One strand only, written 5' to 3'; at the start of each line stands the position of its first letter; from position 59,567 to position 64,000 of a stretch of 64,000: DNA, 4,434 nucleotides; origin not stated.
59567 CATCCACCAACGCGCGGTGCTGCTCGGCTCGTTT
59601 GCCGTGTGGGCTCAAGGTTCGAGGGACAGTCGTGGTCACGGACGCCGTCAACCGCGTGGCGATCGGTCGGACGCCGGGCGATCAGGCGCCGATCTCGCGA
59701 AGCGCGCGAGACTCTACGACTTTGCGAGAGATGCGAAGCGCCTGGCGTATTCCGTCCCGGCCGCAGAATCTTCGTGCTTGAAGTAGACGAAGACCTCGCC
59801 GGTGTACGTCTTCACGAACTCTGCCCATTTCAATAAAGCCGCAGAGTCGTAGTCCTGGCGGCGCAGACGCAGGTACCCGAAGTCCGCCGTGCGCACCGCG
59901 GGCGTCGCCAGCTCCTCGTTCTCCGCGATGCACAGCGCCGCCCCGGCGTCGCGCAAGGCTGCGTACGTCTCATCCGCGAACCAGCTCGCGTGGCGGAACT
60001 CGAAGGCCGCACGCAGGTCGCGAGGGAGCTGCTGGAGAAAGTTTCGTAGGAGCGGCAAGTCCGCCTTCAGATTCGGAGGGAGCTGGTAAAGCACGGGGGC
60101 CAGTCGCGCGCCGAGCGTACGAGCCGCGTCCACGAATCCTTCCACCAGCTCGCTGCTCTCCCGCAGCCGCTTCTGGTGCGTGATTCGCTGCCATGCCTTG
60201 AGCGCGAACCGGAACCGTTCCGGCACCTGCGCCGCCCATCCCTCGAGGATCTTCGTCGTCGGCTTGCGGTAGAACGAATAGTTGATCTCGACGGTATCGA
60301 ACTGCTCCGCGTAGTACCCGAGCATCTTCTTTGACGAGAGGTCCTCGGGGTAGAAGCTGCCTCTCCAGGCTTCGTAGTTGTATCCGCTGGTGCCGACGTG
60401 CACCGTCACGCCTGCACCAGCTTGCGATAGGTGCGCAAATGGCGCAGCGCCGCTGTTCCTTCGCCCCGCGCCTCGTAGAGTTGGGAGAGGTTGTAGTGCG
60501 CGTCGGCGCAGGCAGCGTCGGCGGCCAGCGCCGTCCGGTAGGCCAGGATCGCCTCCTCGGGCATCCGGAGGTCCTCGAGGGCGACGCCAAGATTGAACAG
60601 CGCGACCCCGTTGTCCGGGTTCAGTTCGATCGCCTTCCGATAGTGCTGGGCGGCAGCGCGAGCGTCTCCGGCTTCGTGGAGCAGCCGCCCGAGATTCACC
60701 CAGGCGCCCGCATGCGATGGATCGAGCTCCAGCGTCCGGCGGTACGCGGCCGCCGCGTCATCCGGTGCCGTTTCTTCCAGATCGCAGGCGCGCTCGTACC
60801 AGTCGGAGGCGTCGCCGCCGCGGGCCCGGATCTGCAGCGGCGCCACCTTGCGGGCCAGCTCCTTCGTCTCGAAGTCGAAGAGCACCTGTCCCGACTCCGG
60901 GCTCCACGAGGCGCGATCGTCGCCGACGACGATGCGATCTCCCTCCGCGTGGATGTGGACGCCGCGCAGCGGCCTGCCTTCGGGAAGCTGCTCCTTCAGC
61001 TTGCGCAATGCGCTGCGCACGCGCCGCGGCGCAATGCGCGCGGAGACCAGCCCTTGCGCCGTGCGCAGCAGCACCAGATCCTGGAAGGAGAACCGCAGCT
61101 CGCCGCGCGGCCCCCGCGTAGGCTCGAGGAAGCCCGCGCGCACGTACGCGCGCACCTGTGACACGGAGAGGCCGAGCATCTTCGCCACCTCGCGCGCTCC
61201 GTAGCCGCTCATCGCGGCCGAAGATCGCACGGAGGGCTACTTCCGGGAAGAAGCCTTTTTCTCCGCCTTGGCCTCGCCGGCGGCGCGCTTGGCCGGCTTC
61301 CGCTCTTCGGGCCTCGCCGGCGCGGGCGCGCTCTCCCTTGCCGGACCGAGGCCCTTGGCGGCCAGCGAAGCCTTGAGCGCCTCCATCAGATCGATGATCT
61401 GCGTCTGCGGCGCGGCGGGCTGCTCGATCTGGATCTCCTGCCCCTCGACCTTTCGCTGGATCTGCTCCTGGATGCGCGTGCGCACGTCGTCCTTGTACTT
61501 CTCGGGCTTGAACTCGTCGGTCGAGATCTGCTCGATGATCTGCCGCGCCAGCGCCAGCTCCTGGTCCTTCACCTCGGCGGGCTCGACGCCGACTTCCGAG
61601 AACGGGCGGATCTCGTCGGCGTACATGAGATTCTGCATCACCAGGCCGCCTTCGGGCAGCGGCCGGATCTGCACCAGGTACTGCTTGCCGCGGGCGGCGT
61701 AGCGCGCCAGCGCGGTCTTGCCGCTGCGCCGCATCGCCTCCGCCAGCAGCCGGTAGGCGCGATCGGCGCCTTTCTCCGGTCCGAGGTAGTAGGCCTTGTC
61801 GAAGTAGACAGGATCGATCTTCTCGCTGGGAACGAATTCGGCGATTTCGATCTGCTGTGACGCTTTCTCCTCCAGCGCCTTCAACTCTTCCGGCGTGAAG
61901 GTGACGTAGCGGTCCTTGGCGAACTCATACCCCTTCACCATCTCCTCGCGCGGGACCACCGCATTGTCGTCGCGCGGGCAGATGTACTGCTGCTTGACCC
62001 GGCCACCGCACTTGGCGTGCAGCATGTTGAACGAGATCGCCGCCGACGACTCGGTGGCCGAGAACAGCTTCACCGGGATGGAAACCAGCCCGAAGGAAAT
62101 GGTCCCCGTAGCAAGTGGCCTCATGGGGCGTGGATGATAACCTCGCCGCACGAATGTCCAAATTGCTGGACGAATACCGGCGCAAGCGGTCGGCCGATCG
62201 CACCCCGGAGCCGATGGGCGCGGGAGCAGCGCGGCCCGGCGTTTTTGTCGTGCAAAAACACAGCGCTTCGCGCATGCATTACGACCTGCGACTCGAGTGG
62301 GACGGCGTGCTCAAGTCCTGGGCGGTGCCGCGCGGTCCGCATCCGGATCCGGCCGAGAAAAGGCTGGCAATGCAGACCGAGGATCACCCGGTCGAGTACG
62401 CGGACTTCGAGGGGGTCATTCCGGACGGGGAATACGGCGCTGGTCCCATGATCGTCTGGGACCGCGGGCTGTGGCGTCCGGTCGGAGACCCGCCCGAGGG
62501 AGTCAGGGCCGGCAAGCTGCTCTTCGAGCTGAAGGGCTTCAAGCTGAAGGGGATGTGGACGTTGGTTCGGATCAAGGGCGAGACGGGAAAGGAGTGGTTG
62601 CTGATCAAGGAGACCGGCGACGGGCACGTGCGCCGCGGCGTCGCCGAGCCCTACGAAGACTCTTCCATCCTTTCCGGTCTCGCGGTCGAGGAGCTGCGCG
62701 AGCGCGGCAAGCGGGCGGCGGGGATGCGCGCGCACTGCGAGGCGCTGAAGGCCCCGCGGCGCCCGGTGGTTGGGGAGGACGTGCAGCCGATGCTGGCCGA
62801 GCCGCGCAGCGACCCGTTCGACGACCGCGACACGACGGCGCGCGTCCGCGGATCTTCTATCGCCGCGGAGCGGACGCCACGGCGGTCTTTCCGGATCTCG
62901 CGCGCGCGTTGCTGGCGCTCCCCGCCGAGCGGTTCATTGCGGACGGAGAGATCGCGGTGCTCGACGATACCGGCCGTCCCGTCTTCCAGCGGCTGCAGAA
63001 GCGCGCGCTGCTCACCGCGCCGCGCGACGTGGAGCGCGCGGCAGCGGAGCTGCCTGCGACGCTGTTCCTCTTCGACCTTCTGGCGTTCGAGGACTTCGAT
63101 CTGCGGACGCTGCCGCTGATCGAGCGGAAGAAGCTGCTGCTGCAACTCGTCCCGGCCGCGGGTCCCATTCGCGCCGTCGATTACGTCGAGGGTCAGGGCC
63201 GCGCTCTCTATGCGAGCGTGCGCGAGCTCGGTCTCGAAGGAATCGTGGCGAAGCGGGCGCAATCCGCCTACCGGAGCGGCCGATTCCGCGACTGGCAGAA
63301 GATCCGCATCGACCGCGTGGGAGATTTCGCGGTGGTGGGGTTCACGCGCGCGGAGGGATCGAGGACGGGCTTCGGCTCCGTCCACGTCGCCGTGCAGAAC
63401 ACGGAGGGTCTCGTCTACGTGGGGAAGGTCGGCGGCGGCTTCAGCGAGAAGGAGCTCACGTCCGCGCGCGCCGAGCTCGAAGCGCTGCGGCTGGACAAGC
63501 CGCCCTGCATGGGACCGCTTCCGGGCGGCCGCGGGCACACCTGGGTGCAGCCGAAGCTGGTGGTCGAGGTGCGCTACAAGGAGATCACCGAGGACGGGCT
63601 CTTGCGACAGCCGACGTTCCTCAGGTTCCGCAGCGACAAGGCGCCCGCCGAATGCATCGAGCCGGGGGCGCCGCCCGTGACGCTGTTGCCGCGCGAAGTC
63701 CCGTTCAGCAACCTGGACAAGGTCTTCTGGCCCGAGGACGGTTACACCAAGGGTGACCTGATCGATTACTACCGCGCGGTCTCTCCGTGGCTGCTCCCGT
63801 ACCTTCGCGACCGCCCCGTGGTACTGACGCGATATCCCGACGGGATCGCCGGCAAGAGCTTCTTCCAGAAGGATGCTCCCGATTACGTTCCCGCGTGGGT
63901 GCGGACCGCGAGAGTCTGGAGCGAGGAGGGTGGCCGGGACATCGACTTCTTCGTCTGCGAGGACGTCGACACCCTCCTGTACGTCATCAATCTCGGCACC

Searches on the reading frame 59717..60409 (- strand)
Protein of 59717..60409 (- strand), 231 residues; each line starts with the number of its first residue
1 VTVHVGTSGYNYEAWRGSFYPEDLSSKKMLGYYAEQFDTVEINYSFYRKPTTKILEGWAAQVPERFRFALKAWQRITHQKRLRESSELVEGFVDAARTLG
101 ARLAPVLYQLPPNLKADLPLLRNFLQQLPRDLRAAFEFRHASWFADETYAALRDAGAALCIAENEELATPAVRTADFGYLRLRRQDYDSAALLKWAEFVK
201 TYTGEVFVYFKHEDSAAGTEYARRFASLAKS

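Call 32: search_protein_families(library=pfam, proteins=[window:59717-60409:-], max_evalue=0.0001)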
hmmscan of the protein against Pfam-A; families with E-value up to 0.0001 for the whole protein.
window:59717-60409:- (231 aa): 1 family
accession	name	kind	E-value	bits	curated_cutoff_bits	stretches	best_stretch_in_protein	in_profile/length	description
PF01904.24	DUF72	-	7.9e-60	203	25.3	1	20-227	1-216/217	Protein of unknown function DUF72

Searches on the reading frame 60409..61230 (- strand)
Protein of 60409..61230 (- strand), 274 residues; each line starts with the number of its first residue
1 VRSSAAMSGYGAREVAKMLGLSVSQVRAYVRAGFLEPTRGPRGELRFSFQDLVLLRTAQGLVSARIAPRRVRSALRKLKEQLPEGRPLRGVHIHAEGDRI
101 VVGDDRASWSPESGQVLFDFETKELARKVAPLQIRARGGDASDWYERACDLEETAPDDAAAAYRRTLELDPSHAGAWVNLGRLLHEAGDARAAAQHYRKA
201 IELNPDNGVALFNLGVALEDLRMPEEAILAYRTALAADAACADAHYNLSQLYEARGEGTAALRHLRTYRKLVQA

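Call 32: search_protein_families(library=pfam, proteins=[window:60409-61230:-], max_evalue=0.0001)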
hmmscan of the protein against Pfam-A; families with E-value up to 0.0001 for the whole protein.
window:60409-61230:- (274 aa): 16 families
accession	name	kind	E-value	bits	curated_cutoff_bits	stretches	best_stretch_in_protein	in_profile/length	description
PF13414.12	TPR_11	-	5.4e-18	64.8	26.8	1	181-219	1-39/42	TPR repeat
PF13431.12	TPR_17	-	5.5e-18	64.1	24.4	2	196-228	1-33/34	Tetratricopeptide repeat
PF00515.34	TPR_1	-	2.6e-17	62.2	27.8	1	176-207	3-34/34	Tetratricopeptide repeat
PF13432.12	TPR_16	-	4.4e-17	62.6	32.7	3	156-207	13-64/65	Tetratricopeptide repeat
PF07719.23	TPR_2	-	8.8e-17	60.2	27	1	174-207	1-34/34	Tetratricopeptide repeat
PF13181.12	TPR_8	-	6.2e-15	54.5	25.7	1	174-207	1-34/34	Tetratricopeptide repeat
PF14559.12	TPR_19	-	2.7e-13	50.4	25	1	184-227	1-44/68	Tetratricopeptide repeat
PF13411.12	MerR_1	-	6.8e-10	39.4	21.6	1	13-76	4-67/69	MerR HTH family regulatory protein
PF13428.12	TPR_14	-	1.1e-08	35.3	23.5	1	175-215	2-42/44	Tetratricopeptide repeat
PF13424.12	TPR_12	-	2.7e-08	34.3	30.1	0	159-203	29-74/77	Tetratricopeptide repeat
PF13176.12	TPR_7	-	1e-07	31.9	27.9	0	176-207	1-32/36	Tetratricopeptide repeat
PF12728.13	HTH_17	-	2.9e-07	31.1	27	1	12-53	4-44/51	Helix-turn-helix domain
PF00376.29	MerR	-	4.2e-07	30.1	28.2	1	14-43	4-34/38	MerR family regulatory protein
PF23914.1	TPR_CcmH_CycH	-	7.4e-07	29.6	42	1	157-213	33-89/158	Cytochrome c-type biogenesis protein H TPR domain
PF13174.12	TPR_6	-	7.5e-07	29.8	26.3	0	176-206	2-32/33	Tetratricopeptide repeat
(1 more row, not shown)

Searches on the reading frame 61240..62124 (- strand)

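Call 32: search_protein_families(library=pfam, proteins=[window:61240-62124:-], max_evalue=0.0001)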
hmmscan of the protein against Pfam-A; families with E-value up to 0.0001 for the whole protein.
window:61240-62124:- (295 aa): 1 family
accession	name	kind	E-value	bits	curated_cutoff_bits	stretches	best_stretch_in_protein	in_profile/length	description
PF02735.22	Ku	-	1.3e-53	182.2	25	1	10-191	1-189/190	Ku70/Ku80 beta-barrel domain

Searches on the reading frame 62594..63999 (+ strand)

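Call 32: search_protein_families(library=pfam, proteins=[window:62594-63999:+], max_evalue=0.0001)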
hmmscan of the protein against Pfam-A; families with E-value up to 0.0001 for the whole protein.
window:62594-63999:+ (468 aa): 3 families
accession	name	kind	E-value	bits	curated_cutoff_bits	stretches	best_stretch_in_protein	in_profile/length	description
PF04679.21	DNA_ligase_A_C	-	1.4e-26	93.2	27.5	1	257-349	2-94/94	ATP dependent DNA ligase C terminal region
PF21686.3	LigD_Prim-Pol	-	1.8e-25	90.4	27.4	1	385-468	1-83/254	LigD, primase-polymerase domain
PF01068.26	DNA_ligase_A_M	-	1.7e-20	74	26.2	1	81-237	38-203/204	ATP dependent DNA ligase domain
